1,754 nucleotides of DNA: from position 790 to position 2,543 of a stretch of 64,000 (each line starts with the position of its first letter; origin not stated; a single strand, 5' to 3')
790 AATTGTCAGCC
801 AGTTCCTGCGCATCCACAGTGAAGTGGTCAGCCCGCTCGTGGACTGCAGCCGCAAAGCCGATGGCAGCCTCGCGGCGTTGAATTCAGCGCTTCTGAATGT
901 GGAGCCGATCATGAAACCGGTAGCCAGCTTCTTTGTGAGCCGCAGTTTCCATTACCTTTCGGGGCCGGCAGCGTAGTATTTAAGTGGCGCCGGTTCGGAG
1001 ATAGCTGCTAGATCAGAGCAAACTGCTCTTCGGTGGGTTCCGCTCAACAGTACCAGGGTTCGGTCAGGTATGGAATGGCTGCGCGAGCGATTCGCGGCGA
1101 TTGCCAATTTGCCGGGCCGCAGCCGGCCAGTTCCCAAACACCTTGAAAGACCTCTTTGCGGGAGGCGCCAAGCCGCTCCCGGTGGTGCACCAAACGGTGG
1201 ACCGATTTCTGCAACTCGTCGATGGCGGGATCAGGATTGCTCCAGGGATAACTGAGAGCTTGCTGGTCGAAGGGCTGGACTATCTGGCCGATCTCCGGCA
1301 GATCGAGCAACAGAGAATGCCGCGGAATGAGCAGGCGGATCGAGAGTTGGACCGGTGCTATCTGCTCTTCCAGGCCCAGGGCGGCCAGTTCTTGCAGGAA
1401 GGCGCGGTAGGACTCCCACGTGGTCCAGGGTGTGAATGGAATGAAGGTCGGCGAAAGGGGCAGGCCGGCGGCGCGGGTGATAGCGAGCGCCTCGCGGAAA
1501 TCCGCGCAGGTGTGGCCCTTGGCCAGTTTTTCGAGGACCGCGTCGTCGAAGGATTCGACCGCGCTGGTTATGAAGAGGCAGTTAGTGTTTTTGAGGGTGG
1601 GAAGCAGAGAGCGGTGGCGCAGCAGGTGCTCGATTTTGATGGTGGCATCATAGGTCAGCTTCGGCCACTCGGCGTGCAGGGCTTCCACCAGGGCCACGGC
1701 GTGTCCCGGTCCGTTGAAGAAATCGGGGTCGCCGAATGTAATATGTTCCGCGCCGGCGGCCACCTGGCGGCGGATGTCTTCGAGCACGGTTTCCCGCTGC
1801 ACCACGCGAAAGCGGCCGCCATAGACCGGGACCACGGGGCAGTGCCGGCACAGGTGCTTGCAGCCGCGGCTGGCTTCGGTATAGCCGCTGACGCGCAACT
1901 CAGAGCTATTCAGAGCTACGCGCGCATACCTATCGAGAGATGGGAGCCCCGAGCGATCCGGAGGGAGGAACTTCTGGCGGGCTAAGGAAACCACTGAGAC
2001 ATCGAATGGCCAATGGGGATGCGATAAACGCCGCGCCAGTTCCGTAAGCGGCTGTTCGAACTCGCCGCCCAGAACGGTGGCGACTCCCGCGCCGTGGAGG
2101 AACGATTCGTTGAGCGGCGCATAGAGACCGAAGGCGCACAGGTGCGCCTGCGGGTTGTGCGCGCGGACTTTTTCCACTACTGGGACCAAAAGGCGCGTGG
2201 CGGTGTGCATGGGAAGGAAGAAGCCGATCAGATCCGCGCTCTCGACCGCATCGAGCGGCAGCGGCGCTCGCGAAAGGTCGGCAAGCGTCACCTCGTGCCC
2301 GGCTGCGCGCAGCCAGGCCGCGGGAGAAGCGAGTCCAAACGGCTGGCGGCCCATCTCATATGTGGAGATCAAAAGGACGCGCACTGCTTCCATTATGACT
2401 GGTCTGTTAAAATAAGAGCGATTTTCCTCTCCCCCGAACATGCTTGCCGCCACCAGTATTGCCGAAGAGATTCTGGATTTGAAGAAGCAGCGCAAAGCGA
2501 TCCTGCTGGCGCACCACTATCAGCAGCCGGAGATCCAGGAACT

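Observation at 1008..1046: In-frame TGA followed by AEP: probable selenocysteine in a CUAEP-tail radical SAM protein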

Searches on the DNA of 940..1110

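Call 53: search_rna_families(source=window, start=940, end=1110, threshold=evalue, max_evalue=10, show_alignments=3)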
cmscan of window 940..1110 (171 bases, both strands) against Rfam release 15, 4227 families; matches with E-value up to 10: 0.
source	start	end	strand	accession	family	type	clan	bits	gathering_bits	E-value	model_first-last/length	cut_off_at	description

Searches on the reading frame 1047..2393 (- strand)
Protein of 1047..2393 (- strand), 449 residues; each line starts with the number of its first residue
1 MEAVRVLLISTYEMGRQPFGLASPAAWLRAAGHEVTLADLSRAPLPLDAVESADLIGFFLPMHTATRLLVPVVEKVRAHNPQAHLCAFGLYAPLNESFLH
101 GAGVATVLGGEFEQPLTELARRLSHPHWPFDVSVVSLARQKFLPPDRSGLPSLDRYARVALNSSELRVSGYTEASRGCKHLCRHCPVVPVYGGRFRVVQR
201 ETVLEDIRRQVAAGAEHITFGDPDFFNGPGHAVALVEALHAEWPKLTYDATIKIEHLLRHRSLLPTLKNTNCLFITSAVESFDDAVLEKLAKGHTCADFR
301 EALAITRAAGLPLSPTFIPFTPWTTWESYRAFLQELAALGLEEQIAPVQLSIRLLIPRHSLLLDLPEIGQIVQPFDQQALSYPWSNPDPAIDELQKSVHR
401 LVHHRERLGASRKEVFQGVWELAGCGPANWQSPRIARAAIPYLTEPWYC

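Call 12: find_related_loci(query=window:1047-2393:-, collection=genome_contigs, flank=6000)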
Query seq(449 aa) (449 aa) in genome_contigs; peptide patterns used: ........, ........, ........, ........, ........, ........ (x = any residue, [..] = any of these).
600 stretches matched a pattern (row limit reached: there are more); 583 encode a relative of the query (tblastn E <= 1e-3); the best 80 are kept; 80 distinct loci.
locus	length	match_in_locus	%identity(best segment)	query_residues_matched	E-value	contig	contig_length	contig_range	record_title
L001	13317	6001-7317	69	4-449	0e+0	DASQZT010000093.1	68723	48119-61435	MAG TPA_asm: Bryobacteraceae bacterium isolate SMAG_U11099 k141_308905, whole genome shotgun sequence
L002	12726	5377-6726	68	1-449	0e+0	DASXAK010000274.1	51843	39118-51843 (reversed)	MAG TPA_asm: Bryobacteraceae bacterium isolate SMAG_U3763 k141_596980, whole genome shotgun sequence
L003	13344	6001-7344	66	1-449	0e+0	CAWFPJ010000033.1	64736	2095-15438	MAG: Bryobacterales bacterium isolate MFD05513.bin.1.7 genome assembly, contig: contig_71800, whole genome shotgun seque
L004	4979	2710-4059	66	3-449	0e+0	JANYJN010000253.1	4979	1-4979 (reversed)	MAG: Candidatus Solibacter sp. isolate GL140_4_metabinner_111_sub GL140_4_k141_252597, whole genome shotgun sequence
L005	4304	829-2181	64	1-449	0e+0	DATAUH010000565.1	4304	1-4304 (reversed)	MAG TPA_asm: Bryobacteraceae bacterium isolate SMAG_U5567 k141_3491741, whole genome shotgun sequence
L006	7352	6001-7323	68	4-449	0e+0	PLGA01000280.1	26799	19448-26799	MAG: Bryobacterales bacterium isolate bog_224 73.20110800_S3D.58_contig_14075, whole genome shotgun sequence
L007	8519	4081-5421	65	2-449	0e+0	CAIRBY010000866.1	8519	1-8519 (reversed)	MAG: uncultured Acidobacteriia bacterium isolate Umea3_bin-0293 genome assembly, contig: bin-0293:0866/1052, whole genom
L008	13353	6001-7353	64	1-449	0e+0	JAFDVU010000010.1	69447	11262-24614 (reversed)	MAG: Acidobacteria bacterium isolate SZAS-9 LIN-567__10__length-69447, whole genome shotgun sequence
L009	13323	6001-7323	66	1-449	0e+0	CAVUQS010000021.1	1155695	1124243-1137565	MAG: Bryobacterales bacterium isolate MFD01633.bin.1.226 genome assembly, contig: contig_6318, whole genome shotgun sequ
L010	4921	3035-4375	63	1-449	0e+0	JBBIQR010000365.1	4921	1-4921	MAG: Candidatus Solibacter sp. isolate QH2F170213_bin_330 NODE_17019_length_4921_cov_4.891081, whole genome shotgun sequ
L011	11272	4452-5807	65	2-449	0e+0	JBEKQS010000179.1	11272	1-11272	MAG: Bryobacteraceae bacterium isolate SPRUCE 493 SPRUCE_493_179, whole genome shotgun sequence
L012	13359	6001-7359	66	1-449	0e+0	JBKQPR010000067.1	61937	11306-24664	MAG: Bryobacteraceae bacterium isolate MGr1A1B1C__bin_144 MGr1A1B1C_000000060698, whole genome shotgun sequence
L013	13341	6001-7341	63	3-449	0e+0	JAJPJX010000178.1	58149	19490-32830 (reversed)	MAG: Solibacteraceae bacterium isolate Centralia_MAG_57 k107_23050076, whole genome shotgun sequence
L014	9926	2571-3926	64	2-449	0e+0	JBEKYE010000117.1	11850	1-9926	MAG: Bryobacteraceae bacterium isolate SPRUCE 668 SPRUCE_668_117, whole genome shotgun sequence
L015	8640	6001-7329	62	4-449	1e-178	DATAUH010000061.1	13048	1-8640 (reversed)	MAG TPA_asm: Bryobacteraceae bacterium isolate SMAG_U5567 k141_2241701, whole genome shotgun sequence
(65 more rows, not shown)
